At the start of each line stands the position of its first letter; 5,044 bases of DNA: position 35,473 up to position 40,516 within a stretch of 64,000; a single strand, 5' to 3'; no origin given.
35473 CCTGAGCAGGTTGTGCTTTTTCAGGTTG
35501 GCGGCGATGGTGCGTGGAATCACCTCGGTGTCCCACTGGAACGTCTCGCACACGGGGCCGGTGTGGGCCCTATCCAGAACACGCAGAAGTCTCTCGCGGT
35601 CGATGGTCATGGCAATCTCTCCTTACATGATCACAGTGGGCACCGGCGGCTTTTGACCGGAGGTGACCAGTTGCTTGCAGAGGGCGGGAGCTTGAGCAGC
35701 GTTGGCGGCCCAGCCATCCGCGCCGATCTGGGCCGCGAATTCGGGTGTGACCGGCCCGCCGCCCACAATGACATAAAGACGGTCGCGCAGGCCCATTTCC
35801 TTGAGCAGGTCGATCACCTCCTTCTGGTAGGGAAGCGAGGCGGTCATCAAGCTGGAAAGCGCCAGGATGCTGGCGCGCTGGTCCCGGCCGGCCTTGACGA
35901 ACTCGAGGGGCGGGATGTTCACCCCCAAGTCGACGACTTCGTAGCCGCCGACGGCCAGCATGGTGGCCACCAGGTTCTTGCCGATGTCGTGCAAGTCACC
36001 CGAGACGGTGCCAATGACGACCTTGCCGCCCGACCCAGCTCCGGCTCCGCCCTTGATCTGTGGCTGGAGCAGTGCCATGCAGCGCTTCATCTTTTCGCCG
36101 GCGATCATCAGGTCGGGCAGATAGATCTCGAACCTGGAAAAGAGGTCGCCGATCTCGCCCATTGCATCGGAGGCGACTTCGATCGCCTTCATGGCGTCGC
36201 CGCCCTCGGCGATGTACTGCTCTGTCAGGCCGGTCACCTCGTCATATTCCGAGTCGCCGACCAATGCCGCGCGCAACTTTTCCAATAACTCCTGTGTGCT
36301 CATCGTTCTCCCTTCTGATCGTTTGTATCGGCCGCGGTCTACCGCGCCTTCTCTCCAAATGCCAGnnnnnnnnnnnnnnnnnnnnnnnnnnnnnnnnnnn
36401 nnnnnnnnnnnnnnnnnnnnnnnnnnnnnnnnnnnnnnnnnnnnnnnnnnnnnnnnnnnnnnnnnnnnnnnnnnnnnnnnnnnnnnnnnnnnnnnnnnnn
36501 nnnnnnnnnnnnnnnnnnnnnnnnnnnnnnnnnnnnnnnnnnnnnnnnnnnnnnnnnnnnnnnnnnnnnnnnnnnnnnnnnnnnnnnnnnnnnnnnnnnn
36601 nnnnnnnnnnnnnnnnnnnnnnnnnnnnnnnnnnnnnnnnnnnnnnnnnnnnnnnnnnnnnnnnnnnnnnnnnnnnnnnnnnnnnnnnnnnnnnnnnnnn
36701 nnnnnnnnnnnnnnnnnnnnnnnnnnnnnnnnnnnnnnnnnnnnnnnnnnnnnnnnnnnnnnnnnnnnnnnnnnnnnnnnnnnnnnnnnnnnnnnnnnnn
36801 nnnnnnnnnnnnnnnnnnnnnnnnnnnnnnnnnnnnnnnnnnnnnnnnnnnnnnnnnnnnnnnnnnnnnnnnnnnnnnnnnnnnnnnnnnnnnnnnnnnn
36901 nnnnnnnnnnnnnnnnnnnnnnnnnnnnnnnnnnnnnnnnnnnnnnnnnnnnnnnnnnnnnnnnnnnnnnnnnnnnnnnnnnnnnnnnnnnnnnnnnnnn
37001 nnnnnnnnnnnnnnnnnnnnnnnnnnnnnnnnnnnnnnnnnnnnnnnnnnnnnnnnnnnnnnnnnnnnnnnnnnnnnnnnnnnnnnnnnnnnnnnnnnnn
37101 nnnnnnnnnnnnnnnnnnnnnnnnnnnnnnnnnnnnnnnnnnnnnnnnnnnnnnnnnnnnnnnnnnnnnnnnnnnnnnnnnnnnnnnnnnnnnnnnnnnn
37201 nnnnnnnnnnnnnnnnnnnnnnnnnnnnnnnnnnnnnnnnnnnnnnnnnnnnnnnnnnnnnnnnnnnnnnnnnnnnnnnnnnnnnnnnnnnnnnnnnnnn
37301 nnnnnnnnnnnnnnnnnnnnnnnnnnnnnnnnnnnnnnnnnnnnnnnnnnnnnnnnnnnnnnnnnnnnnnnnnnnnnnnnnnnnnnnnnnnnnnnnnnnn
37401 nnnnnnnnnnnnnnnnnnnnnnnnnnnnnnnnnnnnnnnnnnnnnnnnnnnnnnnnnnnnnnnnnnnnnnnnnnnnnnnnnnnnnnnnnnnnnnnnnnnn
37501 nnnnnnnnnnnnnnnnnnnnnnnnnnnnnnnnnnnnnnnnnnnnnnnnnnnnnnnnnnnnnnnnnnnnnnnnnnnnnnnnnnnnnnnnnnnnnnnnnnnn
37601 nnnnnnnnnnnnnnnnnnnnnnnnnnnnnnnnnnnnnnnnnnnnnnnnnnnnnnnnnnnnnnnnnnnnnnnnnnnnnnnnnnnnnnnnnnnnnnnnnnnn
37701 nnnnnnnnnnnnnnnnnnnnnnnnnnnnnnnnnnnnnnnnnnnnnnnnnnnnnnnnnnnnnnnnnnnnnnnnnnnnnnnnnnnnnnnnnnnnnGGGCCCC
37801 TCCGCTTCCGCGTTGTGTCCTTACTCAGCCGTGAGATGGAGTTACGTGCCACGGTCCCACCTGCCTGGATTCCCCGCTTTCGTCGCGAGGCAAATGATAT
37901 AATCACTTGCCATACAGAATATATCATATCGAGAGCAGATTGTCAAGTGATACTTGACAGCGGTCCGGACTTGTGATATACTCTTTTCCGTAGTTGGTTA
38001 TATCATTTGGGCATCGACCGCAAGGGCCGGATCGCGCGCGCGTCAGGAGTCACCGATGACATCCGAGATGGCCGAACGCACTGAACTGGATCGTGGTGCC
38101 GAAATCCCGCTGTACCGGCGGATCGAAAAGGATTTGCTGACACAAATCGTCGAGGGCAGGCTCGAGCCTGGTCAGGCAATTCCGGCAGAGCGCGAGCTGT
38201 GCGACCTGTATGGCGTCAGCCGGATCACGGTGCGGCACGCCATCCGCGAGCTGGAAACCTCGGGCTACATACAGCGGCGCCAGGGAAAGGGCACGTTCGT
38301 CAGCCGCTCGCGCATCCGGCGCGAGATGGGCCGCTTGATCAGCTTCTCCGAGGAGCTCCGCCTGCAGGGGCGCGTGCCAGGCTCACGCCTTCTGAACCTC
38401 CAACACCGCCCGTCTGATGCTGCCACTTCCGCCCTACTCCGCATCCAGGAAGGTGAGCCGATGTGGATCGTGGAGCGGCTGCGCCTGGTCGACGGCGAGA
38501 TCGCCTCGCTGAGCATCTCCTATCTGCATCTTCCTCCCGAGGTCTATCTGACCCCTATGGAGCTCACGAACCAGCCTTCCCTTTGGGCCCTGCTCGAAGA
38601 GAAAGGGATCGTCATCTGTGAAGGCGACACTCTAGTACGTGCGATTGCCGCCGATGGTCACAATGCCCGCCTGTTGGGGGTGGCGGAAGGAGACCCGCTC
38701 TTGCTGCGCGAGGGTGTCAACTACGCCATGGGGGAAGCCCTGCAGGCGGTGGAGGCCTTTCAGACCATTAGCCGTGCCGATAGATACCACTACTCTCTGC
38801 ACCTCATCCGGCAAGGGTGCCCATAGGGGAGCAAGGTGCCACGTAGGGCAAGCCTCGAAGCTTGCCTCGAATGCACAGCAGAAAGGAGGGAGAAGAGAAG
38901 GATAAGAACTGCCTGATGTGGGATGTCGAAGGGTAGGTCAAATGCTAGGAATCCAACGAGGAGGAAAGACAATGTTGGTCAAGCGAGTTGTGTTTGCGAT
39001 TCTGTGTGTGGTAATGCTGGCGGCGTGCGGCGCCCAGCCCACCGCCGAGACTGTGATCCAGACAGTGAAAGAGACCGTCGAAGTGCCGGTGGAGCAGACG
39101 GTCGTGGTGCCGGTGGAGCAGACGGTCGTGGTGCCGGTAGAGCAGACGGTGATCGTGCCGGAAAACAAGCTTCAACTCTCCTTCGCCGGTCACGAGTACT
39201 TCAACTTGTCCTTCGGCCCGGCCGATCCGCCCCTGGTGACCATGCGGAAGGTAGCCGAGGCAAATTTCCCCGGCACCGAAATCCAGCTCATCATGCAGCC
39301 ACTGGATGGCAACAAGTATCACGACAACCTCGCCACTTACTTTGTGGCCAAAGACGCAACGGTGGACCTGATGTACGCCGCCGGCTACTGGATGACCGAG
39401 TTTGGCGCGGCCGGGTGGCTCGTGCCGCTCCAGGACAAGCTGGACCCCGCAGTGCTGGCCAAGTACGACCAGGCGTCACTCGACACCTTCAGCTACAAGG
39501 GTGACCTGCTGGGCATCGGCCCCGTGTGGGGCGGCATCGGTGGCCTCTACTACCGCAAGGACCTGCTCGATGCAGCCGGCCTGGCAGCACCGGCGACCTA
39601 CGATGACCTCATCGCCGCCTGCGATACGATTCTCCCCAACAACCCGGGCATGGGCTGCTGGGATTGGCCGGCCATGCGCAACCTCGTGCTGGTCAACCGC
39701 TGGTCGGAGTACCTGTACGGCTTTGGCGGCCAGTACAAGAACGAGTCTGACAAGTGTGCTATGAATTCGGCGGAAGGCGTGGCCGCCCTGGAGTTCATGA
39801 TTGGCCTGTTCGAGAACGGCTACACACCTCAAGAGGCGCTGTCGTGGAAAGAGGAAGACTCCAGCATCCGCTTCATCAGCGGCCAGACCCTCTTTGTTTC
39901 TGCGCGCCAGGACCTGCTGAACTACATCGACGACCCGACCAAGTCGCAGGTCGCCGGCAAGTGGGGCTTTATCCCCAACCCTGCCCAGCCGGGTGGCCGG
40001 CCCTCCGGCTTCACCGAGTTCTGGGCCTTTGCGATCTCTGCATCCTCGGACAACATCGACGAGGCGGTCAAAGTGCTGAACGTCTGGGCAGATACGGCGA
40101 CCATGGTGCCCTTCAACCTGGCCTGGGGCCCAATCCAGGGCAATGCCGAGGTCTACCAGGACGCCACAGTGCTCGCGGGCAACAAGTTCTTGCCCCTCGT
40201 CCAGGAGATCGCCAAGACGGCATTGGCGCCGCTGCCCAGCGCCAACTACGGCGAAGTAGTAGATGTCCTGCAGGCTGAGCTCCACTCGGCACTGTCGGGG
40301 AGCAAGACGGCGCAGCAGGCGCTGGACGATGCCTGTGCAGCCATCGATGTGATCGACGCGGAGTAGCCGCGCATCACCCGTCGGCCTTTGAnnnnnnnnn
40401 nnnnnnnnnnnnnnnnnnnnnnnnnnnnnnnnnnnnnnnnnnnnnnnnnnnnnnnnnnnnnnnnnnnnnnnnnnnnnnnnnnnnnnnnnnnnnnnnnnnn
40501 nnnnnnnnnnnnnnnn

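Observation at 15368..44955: About 22-kb co-directional catabolic island mixing tungsten AORs, ATZ/TRZ amidohydrolases, PreA-like and M20 enzymes, an Ftr-like formyltransferase and a non-pyrrolysine corrinoid methyltransferase module; substrate unknown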

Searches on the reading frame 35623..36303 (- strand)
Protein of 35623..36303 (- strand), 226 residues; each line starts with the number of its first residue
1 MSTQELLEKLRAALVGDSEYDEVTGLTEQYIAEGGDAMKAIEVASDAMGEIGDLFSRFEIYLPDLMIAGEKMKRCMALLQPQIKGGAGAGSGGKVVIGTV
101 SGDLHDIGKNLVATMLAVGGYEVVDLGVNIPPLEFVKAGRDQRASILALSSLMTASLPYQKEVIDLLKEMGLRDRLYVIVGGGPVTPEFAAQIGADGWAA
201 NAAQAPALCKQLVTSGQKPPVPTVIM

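Call 4: search_protein_families(library=pfam, proteins=[window:35623-36303:-], max_evalue=0.00001)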
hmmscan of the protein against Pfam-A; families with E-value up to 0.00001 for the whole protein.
window:35623-36303:- (226 aa): 2 families
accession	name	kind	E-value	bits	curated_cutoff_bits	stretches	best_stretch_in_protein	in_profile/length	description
PF02310.24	B12-binding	-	1.7e-23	83.2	32.1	1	93-205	1-119/121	B12 binding domain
PF02607.22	B12-binding_2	-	2.1e-09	37.9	23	1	16-79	10-73/74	B12 binding domain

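Call 9: search_protein_families(library=ncbifam, proteins=[window:35623-36303:-], max_evalue=0.00001)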
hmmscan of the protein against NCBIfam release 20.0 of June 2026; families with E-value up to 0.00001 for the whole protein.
window:35623-36303:- (226 aa): 15 families
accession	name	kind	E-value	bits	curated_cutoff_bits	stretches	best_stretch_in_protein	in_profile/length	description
NF047996.1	corrin_MtgC_2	exception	3.7e-50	170.4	370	1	22-214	19-211/212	glycine betaine-specific corrinoid protein MtgC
NF047995.1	corrinoid_MtgC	exception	5.2e-50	169.9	310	1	4-214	2-214/215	glycine betaine-specific corrinoid protein MtgC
NF041607.1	dimeth_corrin_MtbC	equivalog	2.1e-49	167.8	350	1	37-212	26-202/203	dimethylamine corrinoid protein MtbC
TIGR02370.1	pyl_corrinoid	subfamily_domain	4.4e-48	163.3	215.3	1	17-205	8-197/197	methyltransferase cognate corrinoid protein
TIGR02082.1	metH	equivalog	1.4e-32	112.4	1010.85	1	5-195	645-834/1182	methionine synthase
NF040669.1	MtaC2_Meth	equivalog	7.2e-30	104.2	450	1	19-216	54-249/267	methanol--corrinoid protein MtaC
NF040655.1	MtaC_Meth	equivalog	9.9e-30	103.4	420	1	4-214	33-239/253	methanol--corrinoid protein MtaC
NF007024.0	PRK09490.1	equivalog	5.4e-28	97.3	1497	1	9-183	664-840/1234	methionine synthase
NF002612.0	PRK02261.1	equivalog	1.6e-12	47.1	110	1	94-182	5-92/148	methylaspartate mutase subunit S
TIGR01501.1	MthylAspMutase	equivalog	4e-09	36.3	135.8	1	95-182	4-90/134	methylaspartate mutase subunit S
TIGR00640.1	acid_CoA_mut_C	subfamily_domain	5.2e-09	36.2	57.45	1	94-197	4-105/132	methylmalonyl-CoA mutase C-terminal domain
NF052385.1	Lys_5_6_beta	equivalog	3.7e-07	30.1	280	1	122-203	140-224/241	lysine 5,6-aminomutase subunit beta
NF052513.1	TransRegCarH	equivalog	6.9e-07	28.8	400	1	28-196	104-262/274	HTH-type transcriptional repressor CarH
NF040743.1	ornith_mutase_E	equivalog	7.9e-07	27.4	800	1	94-203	597-713/730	D-ornithine 4,5-aminomutase subunit OraE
NF006944.0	PRK09426.1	equivalog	2.9e-06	25.5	876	1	89-182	586-678/721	methylmalonyl-CoA mutase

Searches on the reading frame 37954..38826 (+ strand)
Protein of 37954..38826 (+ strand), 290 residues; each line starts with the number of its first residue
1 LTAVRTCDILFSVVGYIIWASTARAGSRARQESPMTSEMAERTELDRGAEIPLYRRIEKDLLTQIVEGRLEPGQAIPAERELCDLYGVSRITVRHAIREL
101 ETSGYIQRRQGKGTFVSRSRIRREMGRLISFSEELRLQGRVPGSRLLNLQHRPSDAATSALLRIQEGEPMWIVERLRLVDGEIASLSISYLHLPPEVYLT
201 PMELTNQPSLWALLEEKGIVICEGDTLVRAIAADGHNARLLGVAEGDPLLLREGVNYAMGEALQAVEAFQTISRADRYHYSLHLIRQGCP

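Call 4: search_protein_families(library=pfam, proteins=[window:37954-38826:+], max_evalue=0.00001)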
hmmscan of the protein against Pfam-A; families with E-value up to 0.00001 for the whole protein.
window:37954-38826:+ (290 aa): 2 families
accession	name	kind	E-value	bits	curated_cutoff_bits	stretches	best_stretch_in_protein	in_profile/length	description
PF07702.18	UTRA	-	3.8e-24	85.5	23.8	1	138-279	2-141/141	UTRA domain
PF00392.27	GntR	-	3.4e-23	81.5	27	1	53-116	1-64/64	Bacterial regulatory proteins, gntR family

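Call 9: search_protein_families(library=ncbifam, proteins=[window:37954-38826:+], max_evalue=0.00001)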
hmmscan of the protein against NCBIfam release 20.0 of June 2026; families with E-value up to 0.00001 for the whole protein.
window:37954-38826:+ (290 aa): 26 families (the best 25 are shown)
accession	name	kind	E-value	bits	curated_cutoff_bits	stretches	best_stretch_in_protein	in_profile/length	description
TIGR02325.1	C_P_lyase_phnF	equivalog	1.7e-33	116.2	156.8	1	47-280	3-234/238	phosphonate metabolism transcriptional regulator PhnF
TIGR02018.2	his_ut_repres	equivalog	8.3e-32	110.4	220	1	54-260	1-205/226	histidine utilization transcriptional repressor HutC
TIGR03337.1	phnR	equivalog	8.5e-31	107.4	296.75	1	54-258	3-206/231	phosphonate utilization transcriptional regulator PhnR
NF008491.0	PRK11402.1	subfamily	1.4e-30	106.6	269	1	44-259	3-217/243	GntR family transcriptional regulator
TIGR02404.1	trehalos_R_Bsub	equivalog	7.9e-29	100.9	211.95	1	54-221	2-170/233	trehalose operon repressor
NF041547.1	GntR_LSA1692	equivalog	1.1e-28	100.5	275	1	53-287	2-233/233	GntR family transcriptional regulator, LSA1692 subfamily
NF052441.1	TransRegRv0792c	equivalog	3.6e-24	85.4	400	1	51-287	15-249/260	Rv0792c family HTH-type transcriptional regulator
NF007292.0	PRK09764.1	equivalog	4e-23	81.9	281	1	50-282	3-232/240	GntR family transcriptional regulator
NF007486.0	PRK10079.1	equivalog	2.8e-19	69.8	363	1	55-279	15-236/241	phosphonate metabolism transcriptional regulator PhnF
NF011575.0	PRK14999.1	equivalog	9.5e-18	64.4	424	1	46-252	6-210/241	histidine utilization repressor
NF052282.1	PLP_TF_PdxR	equivalog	7.3e-17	61.5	320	1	52-123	1-72/448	MocR-like pyridoxine biosynthesis transcription factor PdxR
NF007001.0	PRK09464.1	equivalog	3.7e-16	59.5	330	1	57-119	15-77/254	pyruvate dehydrogenase complex transcriptional repressor PdhR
NF052290.2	MocR_like_YczR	exception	3.4e-15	55.7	487.4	1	47-123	14-90/458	MocR-like transcription factor YczR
NF047563.1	modulin_PmtR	equivalog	5.6e-13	49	200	1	47-118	7-78/125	PSM export ABC transporter transcriptional regulator PmtR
NF052281.1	rhizopine_MocR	equivalog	6.7e-13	48.1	650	1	42-124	8-90/479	rhizopine catabolism transcriptional regulator MocR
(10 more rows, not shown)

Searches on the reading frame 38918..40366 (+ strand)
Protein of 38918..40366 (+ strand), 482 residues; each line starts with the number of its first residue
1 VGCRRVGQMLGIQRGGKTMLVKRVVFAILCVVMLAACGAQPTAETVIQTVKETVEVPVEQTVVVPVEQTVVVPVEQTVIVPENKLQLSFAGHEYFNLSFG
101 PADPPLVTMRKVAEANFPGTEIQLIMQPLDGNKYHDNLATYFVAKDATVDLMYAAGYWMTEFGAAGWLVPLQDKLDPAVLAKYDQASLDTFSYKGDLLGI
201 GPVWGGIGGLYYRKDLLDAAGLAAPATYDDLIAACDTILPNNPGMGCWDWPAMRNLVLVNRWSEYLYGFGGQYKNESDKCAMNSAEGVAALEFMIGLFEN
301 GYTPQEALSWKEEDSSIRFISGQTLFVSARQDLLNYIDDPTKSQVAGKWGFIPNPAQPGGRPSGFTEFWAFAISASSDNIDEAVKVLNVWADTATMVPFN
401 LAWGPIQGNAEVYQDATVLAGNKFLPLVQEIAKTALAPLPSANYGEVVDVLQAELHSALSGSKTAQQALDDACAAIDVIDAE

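Call 4: search_protein_families(library=pfam, proteins=[window:38918-40366:+], max_evalue=0.00001)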
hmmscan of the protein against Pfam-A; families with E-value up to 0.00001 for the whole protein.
window:38918-40366:+ (482 aa): 2 families
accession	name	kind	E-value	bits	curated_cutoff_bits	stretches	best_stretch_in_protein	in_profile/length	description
PF01547.30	SBP_bac_1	-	3.5e-26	93.3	26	1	108-393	9-303/307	Bacterial extracellular solute-binding protein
PF13416.11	SBP_bac_8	-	6.7e-20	72.5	27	1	122-418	12-271/279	Bacterial extracellular solute-binding protein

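Call 9: search_protein_families(library=ncbifam, proteins=[window:38918-40366:+], max_evalue=0.00001)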
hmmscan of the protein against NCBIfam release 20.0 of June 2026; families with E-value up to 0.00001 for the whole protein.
window:38918-40366:+ (482 aa): 0 families

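Call 24: search_solved_structures(query=window:38918-40366:+, max_evalue=0.001)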
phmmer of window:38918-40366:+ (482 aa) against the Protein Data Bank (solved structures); distinct sequences matched with E-value up to 0.001: 38.
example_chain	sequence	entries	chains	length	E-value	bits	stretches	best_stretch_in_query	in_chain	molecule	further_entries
6dtq_A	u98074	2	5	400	1.8e-36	129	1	113-472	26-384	maltose-binding protein MalE3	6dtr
1eu8_A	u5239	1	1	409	4e-29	104.8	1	114-473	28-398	TREHALOSE/MALTOSE BINDING PROTEIN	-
7nbz_A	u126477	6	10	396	2.4e-17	65.9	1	114-467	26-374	Sulfoquinovosyl binding protein | Sulfoquinovosyl glycerol-binding protein SmoF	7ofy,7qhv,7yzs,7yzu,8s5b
6jam_A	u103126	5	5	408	6.1e-16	61.3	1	116-476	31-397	ABC transporter, periplasmic substrate-binding protein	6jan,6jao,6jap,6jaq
6jal_A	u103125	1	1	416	6.5e-16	61.2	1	116-476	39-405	ABC transporter, periplasmic substrate-binding protein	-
5iai_A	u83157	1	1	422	1.1e-15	60.4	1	109-473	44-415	Sugar ABC transporter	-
6jai_A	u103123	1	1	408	1.3e-15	60.2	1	116-476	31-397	ABC transporter, periplasmic substrate-binding protein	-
6j9w_A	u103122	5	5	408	1.8e-15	59.8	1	116-476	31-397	ABC transporter, periplasmic substrate-binding protein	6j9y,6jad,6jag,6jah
6jar_A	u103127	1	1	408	2.2e-15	59.5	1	116-476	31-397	ABC transporter, periplasmic substrate-binding protein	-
6jaz_A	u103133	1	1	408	2.2e-14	56.2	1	116-476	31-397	ABC transporter, periplasmic substrate-binding protein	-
6jb0_A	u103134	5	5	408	2.9e-14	55.8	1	116-476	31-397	ABC transporter, periplasmic substrate-binding protein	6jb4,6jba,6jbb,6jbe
5ci5_A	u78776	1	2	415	8.9e-13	50.9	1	127-475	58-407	Extracellular solute-binding protein family 1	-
4rya_A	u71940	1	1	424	1.3e-08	37.2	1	117-394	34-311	ABC transporter substrate binding protein (Sorbitol)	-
4qrz_A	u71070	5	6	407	1.8e-08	36.7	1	176-480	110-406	ABC-TYPE SUGAR TRANSPORTER | ABC transporter, substrate binding protein (Sugar)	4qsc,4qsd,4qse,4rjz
9xf5_A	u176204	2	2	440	8.6e-08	34.4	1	114-302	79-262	ABC transporter substrate-binding protein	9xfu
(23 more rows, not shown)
